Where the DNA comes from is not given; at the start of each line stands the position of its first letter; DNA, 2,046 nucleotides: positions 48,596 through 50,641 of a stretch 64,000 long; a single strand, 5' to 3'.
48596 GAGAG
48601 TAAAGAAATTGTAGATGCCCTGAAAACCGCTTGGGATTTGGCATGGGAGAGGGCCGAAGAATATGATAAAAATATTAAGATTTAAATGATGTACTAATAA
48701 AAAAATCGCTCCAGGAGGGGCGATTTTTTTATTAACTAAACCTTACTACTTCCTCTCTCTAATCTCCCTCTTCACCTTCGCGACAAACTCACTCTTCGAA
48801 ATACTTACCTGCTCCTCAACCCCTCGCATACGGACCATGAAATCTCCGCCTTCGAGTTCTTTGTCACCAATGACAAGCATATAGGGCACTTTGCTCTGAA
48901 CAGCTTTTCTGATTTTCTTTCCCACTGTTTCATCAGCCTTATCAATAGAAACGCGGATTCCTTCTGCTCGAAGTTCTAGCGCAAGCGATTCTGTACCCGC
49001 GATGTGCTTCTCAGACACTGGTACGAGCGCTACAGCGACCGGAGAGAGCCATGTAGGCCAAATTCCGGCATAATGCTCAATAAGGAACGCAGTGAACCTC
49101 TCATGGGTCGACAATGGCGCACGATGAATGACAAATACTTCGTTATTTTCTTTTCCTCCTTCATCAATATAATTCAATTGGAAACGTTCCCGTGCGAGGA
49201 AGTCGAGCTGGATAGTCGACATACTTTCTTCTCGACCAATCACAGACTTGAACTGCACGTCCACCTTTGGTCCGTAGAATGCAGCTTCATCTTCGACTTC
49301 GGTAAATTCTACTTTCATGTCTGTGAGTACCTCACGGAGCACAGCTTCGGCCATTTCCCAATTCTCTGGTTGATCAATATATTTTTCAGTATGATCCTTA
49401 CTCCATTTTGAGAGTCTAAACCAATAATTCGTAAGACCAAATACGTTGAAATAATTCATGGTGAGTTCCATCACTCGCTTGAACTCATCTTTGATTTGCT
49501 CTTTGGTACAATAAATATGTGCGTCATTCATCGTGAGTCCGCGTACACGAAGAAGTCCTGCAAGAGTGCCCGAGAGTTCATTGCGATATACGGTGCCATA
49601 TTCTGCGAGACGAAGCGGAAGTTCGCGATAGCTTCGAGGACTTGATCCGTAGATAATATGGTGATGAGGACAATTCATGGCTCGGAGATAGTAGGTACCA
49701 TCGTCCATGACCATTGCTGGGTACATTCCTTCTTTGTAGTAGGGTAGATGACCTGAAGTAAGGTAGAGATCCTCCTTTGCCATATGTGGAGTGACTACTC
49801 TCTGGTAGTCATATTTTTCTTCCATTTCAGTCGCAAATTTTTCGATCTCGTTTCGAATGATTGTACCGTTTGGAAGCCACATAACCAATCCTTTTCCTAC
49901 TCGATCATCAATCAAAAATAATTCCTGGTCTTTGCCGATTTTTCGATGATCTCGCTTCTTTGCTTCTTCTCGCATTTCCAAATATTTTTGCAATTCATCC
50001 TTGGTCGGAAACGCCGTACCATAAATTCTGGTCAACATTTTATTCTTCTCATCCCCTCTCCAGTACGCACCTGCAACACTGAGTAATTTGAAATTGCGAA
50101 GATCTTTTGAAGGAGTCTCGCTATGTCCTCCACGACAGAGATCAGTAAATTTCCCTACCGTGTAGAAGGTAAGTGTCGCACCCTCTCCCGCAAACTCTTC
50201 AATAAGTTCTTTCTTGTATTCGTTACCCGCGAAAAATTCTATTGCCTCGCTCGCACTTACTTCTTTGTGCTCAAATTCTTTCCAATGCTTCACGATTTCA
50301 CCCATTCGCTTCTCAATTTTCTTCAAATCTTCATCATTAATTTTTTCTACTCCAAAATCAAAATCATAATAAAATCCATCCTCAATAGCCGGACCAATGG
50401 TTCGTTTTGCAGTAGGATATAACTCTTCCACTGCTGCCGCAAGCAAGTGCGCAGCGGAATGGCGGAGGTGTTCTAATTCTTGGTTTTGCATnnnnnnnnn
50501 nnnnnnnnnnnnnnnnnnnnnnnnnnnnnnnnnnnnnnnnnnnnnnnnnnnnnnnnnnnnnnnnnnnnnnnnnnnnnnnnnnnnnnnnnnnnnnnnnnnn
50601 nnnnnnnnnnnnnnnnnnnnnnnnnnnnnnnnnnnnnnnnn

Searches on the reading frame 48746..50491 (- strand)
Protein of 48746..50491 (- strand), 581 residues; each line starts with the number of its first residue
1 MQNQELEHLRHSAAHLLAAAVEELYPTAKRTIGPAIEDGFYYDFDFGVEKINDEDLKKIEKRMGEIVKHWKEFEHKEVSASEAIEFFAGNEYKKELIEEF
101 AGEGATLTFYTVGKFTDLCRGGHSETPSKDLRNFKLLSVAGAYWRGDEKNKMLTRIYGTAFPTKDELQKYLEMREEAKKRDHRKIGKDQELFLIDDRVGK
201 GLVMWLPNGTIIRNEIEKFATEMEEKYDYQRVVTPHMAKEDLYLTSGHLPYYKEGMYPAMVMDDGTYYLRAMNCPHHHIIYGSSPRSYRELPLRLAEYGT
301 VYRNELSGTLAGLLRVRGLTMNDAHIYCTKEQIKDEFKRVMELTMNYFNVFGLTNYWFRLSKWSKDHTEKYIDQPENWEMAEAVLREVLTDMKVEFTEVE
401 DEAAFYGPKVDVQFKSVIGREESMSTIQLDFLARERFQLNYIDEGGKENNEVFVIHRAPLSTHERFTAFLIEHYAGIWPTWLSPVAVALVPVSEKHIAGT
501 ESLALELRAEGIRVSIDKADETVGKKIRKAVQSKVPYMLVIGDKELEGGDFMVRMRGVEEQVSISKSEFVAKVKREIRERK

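Call 5: search_protein_families(library=pfam, proteins=[window:48746-50491:-])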
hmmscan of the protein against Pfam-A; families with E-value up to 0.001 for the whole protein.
window:48746-50491:- (581 aa): 3 families
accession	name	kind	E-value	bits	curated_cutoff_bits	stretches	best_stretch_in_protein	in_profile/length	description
PF00587.30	tRNA-synt_2b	-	3.9e-35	121.9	29.3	1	265-474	9-179/179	tRNA synthetase class II core domain (G, H, P, S and T)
PF03129.25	HGTP_anticodon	-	1.6e-20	73.5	21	1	487-575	2-93/94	Anticodon binding domain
PF07973.19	tRNA_SAD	-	8.8e-08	32.4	24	1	108-157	2-44/44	Threonyl and Alanyl tRNA synthetase second additional domain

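Call 11: find_related_loci(query=window:48746-50491:-, collection=genome_contigs, flank=3000)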
Query window:48746-50491:- (581 aa) in genome_contigs; peptide patterns used: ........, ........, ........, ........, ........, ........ (x = any residue, [..] = any of these).
600 stretches matched a pattern (row limit reached: there are more); 597 encode a relative of the query (tblastn E <= 1e-3); the best 80 are kept; 80 distinct loci.
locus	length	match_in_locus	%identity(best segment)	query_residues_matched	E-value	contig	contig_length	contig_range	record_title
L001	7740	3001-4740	93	1-580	0e+0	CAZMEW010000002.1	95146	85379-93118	MAG TPA_asm: uncultured Gammaproteobacteria bacterium isolate SRP278252_co2_113 genome assembly, contig: NODE_316_length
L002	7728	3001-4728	65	6-580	0e+0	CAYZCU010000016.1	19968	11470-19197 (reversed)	MAG TPA_asm: uncultured Gammaproteobacteria bacterium isolate SRP278252_co2_842 genome assembly, contig: NODE_5499_lengt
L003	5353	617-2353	54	4-580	0e+0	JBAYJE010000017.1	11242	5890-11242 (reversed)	MAG: Candidatus Paceibacterota bacterium isolate SO_2016_GW1_48 scaffold10436_OW334_2016, whole genome shotgun sequence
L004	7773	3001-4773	54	3-581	0e+0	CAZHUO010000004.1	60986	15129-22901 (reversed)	MAG TPA_asm: uncultured Gammaproteobacteria bacterium isolate SRP263991_co5_609 genome assembly, contig: NODE_1099_lengt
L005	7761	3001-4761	51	6-581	0e+0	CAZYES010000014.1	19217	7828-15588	MAG TPA_asm: uncultured Candidatus Saccharibacteria bacterium isolate binchicken_co153_50 genome assembly, contig: NODE_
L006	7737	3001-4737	52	5-576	0e+0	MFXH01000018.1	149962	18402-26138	MAG: Candidatus Peregrinibacteria bacterium RIFOXYA2_FULL_41_18 rifoxya2_full_scaffold_63, whole genome shotgun sequence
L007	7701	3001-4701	51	11-578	0e+0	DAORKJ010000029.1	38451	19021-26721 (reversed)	MAG TPA_asm: Chitinophagales bacterium isolate AMR_MDS_5528 NODE_221_length_38451_cov_14.866262, whole genome shotgun se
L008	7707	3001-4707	51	11-580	0e+0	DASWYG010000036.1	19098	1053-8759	MAG TPA_asm: Bacteroidia bacterium isolate SMAG_U3705 k141_4462, whole genome shotgun sequence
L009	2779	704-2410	52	11-580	0e+0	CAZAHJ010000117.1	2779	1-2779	MAG TPA_asm: uncultured Flavobacterium sp. isolate SRP318679_co1_62 genome assembly, contig: NODE_51392_length_2779_cov_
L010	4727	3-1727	52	9-576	0e+0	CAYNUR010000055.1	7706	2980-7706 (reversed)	MAG TPA_asm: uncultured Candidatus Peribacteria bacterium isolate binchicken_co237_21 genome assembly, contig: NODE_5362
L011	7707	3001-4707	53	11-580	0e+0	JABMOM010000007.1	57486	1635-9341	MAG: Flavobacteriales bacterium isolate bin.462 k141_1284893, whole genome shotgun sequence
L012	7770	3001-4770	51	2-580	0e+0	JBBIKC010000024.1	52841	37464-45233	MAG: Chloroflexota bacterium isolate BR2S70218_bin_177 NODE_301_length_52841_cov_11.879892, whole genome shotgun sequenc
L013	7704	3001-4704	51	11-579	0e+0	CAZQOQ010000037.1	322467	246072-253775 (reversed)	MAG TPA_asm: uncultured Flavobacteriales bacterium isolate binchicken_co200_93 genome assembly, contig: k141_1277921, wh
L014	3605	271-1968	51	11-577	0e+0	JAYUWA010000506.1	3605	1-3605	MAG: Bacteroidota bacterium isolate GL124_UP_concoct_234 GL124_UP_concoct_234_505, whole genome shotgun sequence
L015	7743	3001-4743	49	1-581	0e+0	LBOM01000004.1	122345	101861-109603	MAG: Candidatus Nomurabacteria bacterium GW2011_GWE1_32_28 UR25_C0004, whole genome shotgun sequence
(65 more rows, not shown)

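Call 55: find_encoding_contigs(protein=window:48746-50491:-, flank=10000, max_places=4)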
Protein window:48746-50491:- (581 aa): 2 contigs read that carry it; 2 places shown.
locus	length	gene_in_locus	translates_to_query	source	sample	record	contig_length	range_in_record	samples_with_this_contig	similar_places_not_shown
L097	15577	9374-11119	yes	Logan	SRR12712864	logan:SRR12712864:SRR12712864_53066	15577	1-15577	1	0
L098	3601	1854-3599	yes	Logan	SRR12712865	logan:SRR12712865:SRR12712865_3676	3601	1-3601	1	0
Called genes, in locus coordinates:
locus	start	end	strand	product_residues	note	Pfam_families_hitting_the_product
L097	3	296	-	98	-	?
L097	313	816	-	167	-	-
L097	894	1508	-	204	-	PF13483:Lactamase_B_3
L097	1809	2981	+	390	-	PF23459:S1_RRP5 (faint), PF13509:S1_2 (faint), PF00575:S1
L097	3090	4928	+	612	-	PF06068:TIP49 (weak), PF00004:AAA, PF17862:AAA_lid_3, PF01434:Peptidase_M41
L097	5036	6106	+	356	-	-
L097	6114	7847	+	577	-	PF05157:MshEN (weak), PF00437:T2SSE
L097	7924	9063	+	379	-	PF04865:Baseplate_J (weak)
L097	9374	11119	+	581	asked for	PF07973:tRNA_SAD, PF00587:tRNA-synt_2b, PF03129:HGTP_anticodon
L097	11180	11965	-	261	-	PF01978:TrmB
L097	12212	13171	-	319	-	PF01699:Na_Ca_ex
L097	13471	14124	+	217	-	-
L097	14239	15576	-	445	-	?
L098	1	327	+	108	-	?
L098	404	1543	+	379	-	PF04865:Baseplate_J (weak)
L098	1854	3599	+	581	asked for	PF07973:tRNA_SAD, PF00587:tRNA-synt_2b, PF03129:HGTP_anticodon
